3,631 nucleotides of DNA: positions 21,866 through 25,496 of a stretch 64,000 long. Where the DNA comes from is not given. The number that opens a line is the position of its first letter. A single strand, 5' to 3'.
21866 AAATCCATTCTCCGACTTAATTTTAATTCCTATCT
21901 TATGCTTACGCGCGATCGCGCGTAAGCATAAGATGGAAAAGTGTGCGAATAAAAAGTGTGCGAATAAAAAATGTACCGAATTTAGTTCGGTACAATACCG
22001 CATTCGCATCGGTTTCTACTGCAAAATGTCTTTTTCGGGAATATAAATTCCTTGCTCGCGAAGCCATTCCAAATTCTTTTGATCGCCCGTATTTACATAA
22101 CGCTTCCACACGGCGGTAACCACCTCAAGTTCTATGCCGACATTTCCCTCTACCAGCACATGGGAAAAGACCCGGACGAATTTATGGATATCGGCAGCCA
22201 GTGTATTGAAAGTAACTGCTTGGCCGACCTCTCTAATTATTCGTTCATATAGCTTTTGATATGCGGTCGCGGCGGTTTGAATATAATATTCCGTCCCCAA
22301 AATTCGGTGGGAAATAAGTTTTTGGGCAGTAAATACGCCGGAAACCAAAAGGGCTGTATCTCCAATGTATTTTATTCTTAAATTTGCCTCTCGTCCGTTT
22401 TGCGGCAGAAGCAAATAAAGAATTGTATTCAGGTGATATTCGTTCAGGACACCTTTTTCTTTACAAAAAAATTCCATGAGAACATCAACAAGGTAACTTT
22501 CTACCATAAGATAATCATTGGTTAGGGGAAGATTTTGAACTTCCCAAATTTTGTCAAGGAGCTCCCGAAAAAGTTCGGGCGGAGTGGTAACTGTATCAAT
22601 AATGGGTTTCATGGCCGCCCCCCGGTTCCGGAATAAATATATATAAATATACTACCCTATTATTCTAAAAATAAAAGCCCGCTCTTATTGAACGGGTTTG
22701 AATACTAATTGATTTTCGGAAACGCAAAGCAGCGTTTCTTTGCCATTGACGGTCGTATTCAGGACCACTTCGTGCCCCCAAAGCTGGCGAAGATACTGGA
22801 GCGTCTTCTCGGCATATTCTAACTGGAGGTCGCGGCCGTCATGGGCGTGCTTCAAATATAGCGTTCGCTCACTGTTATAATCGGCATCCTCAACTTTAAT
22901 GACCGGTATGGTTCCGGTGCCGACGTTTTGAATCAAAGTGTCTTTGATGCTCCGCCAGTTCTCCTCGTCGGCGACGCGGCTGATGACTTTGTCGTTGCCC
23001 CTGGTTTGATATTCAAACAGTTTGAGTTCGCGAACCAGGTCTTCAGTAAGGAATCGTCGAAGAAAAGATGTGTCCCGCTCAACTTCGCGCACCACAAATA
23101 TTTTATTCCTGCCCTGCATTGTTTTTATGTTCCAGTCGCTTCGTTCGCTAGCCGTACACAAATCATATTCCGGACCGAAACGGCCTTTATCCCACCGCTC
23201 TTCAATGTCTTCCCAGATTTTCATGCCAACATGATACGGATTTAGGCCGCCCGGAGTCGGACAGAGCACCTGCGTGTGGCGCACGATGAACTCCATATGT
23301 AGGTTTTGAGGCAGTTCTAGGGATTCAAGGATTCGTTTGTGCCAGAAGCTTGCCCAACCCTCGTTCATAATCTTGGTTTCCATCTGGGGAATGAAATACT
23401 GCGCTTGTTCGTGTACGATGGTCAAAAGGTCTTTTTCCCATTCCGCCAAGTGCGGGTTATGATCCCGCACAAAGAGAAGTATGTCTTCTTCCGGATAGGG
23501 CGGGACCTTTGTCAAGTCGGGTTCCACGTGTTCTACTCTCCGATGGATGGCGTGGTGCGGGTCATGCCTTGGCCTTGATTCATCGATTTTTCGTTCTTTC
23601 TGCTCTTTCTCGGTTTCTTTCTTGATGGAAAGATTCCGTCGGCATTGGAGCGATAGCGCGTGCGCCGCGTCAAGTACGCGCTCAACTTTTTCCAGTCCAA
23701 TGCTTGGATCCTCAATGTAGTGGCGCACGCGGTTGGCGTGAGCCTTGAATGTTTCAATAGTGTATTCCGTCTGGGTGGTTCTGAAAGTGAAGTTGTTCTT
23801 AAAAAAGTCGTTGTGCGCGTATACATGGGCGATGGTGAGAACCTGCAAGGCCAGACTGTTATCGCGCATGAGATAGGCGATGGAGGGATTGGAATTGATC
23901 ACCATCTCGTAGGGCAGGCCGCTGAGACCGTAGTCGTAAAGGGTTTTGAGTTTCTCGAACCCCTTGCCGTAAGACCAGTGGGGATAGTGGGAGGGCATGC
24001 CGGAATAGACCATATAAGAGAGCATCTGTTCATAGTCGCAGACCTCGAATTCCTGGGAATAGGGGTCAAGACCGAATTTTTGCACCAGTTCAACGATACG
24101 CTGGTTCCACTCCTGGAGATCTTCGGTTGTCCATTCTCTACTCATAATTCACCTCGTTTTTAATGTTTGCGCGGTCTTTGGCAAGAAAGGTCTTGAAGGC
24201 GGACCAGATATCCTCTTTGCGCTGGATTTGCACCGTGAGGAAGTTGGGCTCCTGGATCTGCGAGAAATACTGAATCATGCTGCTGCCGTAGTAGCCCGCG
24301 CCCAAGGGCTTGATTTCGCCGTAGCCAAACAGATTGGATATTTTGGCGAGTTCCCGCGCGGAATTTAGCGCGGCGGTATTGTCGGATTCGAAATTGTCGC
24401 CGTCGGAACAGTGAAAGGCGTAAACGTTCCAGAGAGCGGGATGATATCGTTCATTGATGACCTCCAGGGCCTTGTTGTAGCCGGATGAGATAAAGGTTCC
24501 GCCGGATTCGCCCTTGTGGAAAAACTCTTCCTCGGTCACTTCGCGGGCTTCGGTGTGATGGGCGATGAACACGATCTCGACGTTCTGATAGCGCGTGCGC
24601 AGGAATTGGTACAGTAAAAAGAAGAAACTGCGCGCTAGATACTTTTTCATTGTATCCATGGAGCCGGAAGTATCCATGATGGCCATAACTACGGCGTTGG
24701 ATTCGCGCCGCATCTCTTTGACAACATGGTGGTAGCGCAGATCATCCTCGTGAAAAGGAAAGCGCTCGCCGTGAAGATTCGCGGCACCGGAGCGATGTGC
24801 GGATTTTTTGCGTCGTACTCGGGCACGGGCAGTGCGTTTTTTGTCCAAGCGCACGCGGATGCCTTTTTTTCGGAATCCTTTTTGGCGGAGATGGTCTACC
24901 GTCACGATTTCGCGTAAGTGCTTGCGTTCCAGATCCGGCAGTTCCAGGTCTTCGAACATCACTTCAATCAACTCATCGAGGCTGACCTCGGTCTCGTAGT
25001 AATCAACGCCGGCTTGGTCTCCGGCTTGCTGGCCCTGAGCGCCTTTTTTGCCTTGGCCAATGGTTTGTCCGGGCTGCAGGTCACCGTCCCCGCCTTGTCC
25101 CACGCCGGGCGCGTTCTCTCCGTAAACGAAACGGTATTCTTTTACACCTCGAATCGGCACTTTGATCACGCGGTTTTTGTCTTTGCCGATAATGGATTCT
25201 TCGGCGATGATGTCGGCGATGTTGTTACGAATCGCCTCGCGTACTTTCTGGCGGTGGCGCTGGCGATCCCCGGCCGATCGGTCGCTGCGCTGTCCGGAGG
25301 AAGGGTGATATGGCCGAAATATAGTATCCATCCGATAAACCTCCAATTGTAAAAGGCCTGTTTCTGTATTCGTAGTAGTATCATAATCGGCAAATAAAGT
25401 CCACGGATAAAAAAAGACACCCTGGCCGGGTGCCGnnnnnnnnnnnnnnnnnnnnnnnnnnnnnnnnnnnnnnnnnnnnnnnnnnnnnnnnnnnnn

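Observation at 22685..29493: prkA - prkA-like - yeaH - spoVR operon with a tandemly duplicated, divergent PrkA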

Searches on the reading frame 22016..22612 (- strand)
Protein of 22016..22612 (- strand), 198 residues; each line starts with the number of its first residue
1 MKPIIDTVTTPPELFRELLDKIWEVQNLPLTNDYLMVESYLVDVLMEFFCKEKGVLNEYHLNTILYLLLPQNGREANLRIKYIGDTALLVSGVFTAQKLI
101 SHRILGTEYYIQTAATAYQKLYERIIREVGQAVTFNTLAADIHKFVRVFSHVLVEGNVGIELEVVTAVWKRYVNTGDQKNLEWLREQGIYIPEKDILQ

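Call 7: search_protein_families(library=pfam, proteins=[window:22016-22612:-])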
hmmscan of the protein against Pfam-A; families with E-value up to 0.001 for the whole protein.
window:22016-22612:- (198 aa): 0 families

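Call 10: search_protein_families(library=ncbifam, proteins=[window:22016-22612:-], max_evalue=0.01)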
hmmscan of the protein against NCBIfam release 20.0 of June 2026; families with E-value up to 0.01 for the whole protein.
window:22016-22612:- (198 aa): 0 families

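Call 97: search_protein_families(library=padloc, proteins=[window:22016-22612:-], max_evalue=0.001)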
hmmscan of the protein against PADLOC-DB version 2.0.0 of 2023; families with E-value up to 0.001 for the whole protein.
window:22016-22612:- (198 aa): 0 families

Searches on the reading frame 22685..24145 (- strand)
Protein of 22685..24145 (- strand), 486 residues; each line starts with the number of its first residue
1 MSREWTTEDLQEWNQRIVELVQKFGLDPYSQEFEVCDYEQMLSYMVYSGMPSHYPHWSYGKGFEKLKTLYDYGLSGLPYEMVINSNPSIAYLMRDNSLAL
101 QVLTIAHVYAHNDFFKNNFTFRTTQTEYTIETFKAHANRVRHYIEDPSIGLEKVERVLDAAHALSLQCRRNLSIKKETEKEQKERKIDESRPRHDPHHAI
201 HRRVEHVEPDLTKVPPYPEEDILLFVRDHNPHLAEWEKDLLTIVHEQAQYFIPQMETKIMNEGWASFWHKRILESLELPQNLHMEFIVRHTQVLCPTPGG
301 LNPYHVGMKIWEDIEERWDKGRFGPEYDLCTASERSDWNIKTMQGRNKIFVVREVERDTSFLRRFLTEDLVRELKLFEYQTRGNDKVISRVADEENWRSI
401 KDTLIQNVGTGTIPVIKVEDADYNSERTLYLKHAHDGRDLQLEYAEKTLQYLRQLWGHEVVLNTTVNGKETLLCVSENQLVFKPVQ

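Call 7: search_protein_families(library=pfam, proteins=[window:22685-24145:-])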
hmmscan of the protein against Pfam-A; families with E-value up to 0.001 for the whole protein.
window:22685-24145:- (486 aa): 2 families
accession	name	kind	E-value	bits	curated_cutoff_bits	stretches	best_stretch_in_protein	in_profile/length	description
PF04293.20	SpoVR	-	5.3e-146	486.9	27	1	4-411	1-405/407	SpoVR like protein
PF24755.2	SpoVR_C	-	9.4e-16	58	27.6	1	414-464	1-52/55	SpoVR-like C-terminal domain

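Call 10: search_protein_families(library=ncbifam, proteins=[window:22685-24145:-], max_evalue=0.01)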
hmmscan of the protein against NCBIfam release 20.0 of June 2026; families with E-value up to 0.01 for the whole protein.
window:22685-24145:- (486 aa): 2 families
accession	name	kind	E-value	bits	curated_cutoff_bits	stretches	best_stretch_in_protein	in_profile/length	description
NF008737.0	PRK11767.1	equivalog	1.1e-91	307.9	679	1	3-469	17-494/505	SpoVR family protein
TIGR00388.1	glyQ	equivalog_domain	0.001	18.5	361.45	1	81-178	166-262/293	glycine--tRNA ligase subunit alpha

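Call 97: search_protein_families(library=padloc, proteins=[window:22685-24145:-], max_evalue=0.001)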
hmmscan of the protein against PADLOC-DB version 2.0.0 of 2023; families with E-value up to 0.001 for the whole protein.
window:22685-24145:- (486 aa): 0 families

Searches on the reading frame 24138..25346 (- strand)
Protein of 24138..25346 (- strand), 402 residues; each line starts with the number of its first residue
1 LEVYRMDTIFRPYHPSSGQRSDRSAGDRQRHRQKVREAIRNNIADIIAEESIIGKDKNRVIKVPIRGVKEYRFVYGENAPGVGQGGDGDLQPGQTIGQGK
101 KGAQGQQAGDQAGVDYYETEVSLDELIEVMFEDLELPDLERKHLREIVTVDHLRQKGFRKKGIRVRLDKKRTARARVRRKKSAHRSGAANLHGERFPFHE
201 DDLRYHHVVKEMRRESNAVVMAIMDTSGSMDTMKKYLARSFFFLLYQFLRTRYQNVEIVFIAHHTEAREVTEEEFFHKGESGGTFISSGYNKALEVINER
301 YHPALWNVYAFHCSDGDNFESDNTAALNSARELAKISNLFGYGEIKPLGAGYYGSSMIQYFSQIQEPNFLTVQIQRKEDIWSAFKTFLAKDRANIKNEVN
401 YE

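Call 7: search_protein_families(library=pfam, proteins=[window:24138-25346:-])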
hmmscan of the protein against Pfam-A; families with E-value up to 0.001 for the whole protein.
window:24138-25346:- (402 aa): 1 family
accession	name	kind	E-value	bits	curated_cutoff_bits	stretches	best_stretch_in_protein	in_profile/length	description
PF04285.18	DUF444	-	1.1e-119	400.7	27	2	191-390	217-417/418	Protein of unknown function (DUF444)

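Call 10: search_protein_families(library=ncbifam, proteins=[window:24138-25346:-], max_evalue=0.01)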
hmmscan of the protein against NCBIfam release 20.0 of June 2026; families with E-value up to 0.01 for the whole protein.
window:24138-25346:- (402 aa): 7 families
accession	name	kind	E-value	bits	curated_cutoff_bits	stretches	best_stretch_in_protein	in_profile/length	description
TIGR02877.1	spore_yhbH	equivalog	2.1e-149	497.7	467.95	1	21-388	11-371/371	sporulation protein YhbH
NF003711.0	PRK05325.2-3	equivalog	8.8e-74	249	388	1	26-391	7-368/369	hypothetical protein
NF003707.0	PRK05325.1-2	equivalog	6.9e-72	242.8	396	2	195-394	223-425/428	hypothetical protein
NF003708.0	PRK05325.1-3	equivalog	2.2e-63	214.7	466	2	195-392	224-421/423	hypothetical protein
NF003713.0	PRK05325.2-5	equivalog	1.1e-38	133.4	467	2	194-391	240-437/441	hypothetical protein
NF003712.0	PRK05325.2-4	equivalog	2.7e-26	92.2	421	1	77-338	126-387/446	hypothetical protein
TIGR02442.1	Cob-chelat-sub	hypoth_equivalog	0.0093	14.4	779.45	0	160-267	418-521/641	putative cobaltochelatase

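Call 97: search_protein_families(library=padloc, proteins=[window:24138-25331:-], max_evalue=0.001)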
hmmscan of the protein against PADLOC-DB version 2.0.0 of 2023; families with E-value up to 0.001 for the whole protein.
window:24138-25331:- (397 aa): 0 families
